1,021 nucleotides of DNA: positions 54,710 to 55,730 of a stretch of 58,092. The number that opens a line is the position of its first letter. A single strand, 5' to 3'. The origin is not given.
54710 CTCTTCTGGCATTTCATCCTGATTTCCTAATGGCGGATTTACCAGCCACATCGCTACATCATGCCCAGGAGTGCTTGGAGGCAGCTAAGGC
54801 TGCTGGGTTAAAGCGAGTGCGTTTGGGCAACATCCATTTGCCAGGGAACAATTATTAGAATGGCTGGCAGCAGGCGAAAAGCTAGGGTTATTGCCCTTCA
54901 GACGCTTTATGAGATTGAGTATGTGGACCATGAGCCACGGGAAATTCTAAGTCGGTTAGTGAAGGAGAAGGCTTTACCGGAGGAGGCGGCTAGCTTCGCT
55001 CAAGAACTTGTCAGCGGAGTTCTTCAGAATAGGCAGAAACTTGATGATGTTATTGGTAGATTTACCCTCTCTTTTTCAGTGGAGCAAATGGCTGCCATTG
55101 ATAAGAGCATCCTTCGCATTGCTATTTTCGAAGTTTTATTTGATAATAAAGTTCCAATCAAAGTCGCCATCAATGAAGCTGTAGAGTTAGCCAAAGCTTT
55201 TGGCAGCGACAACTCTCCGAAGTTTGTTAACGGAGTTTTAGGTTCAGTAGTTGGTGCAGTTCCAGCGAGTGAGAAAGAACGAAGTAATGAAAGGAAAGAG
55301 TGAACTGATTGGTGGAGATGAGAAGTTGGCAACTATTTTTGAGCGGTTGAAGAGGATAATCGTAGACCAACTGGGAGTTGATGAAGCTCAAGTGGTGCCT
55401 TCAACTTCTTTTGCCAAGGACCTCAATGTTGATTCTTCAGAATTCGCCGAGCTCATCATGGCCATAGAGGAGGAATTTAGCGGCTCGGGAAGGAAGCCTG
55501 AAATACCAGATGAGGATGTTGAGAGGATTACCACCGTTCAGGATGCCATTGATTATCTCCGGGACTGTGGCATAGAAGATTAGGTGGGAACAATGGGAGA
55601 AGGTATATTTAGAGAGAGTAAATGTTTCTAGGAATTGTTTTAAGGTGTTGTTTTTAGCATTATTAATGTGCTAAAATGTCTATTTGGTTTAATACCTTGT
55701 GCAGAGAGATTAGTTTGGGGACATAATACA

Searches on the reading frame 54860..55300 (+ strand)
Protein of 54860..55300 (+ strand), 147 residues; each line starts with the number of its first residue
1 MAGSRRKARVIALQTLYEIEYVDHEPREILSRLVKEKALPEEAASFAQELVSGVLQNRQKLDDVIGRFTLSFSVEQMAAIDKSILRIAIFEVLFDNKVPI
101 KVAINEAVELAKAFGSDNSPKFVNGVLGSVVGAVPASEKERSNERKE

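Call 3: search_protein_families(library=pfam, proteins=[window:54860-55300:+])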
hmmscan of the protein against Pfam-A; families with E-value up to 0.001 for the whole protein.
window:54860-55300:+ (147 aa): 1 family
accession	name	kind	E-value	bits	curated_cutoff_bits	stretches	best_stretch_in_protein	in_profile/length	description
PF01029.23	NusB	-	3.7e-36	124.9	23.1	1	6-130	1-131/133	NusB family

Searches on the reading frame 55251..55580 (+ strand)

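Call 3: search_protein_families(library=pfam, proteins=[window:55251-55580:+])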
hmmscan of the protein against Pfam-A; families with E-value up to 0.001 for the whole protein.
window:55251-55580:+ (110 aa): 1 family
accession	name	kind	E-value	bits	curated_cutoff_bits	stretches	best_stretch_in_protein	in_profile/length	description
PF00550.31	PP-binding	-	1.9e-10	41.3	20.8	1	31-103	1-67/67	Phosphopantetheine attachment site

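Call 4: search_protein_families(library=ncbifam, proteins=[window:55251-55580:+])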
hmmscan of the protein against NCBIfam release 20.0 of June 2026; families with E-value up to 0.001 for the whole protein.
window:55251-55580:+ (110 aa): 13 families
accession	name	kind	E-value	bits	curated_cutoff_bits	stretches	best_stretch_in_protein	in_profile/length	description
NF002148.0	PRK00982.1-2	subfamily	2e-26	91.6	71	1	27-105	3-76/79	acyl carrier protein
NF002149.0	PRK00982.1-3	equivalog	3e-25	87.9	106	1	27-104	2-74/78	acyl carrier protein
TIGR00517.1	acyl_carrier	equivalog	7.9e-23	80.1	70.45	1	28-104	3-74/77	acyl carrier protein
NF002151.0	PRK00982.1-5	equivalog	1.3e-22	79.7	92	1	27-104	2-74/78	acyl carrier protein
NF002150.0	PRK00982.1-4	subfamily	1.2e-18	67.1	66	1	28-104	5-76/80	acyl carrier protein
NF009104.0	PRK12449.1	equivalog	9.6e-17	60.7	70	1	28-104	5-76/80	acyl carrier protein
NF002147.0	PRK00982.1-1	equivalog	7.2e-14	51.4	84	1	28-105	7-79/83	acyl carrier protein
NF040636.1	AcpM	exception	5.8e-11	42.3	146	1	28-105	5-77/93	meromycolate extension acyl carrier protein AcpM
NF003757.0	PRK05350.1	equivalog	2.8e-07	30.6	65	1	27-103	5-76/83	acyl carrier protein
NF006031.0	PRK08172.1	equivalog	8e-06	26.4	76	1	30-98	6-69/82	acyl carrier protein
NF005079.0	PRK06508.1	equivalog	2.1e-05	24.8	83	1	27-77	2-52/93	acyl carrier protein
NF004533.0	PRK05883.1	equivalog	0.00011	21.9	72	1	28-77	23-72/100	acyl carrier protein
NF058660.1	cispen_ACP_AmcB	equivalog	0.0003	20.9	80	1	29-103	2-78/80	cispentacin biosynthesis acyl carrier protein AmcB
